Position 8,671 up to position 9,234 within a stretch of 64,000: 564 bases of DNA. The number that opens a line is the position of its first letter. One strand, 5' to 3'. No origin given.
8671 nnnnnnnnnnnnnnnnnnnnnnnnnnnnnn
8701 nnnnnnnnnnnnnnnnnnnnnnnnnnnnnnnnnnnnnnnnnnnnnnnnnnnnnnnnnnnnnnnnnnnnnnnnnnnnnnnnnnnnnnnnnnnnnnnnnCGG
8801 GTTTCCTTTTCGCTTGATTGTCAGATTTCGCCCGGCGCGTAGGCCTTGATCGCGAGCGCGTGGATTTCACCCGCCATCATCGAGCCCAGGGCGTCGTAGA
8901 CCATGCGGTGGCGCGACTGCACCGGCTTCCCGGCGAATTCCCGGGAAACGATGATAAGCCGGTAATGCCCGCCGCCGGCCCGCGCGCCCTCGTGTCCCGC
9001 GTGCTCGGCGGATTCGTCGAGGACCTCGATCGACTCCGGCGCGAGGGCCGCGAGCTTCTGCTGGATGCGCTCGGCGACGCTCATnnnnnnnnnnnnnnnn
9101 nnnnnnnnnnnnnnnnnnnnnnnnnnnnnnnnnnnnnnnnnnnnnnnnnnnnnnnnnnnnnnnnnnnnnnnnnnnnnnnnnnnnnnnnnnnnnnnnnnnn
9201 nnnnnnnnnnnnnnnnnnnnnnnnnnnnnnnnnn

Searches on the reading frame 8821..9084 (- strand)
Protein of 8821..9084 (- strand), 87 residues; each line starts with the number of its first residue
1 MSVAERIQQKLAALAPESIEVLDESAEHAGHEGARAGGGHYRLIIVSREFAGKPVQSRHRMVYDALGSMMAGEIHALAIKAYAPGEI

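Call 8: search_protein_families(library=pfam, proteins=[window:8821-9084:-])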
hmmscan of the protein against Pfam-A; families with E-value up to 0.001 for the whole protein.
window:8821-9084:- (87 aa): 1 family
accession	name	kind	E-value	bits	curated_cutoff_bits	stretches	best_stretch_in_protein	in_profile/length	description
PF01722.23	BolA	-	3.9e-27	94.8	25.7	1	12-86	3-76/76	BolA-like protein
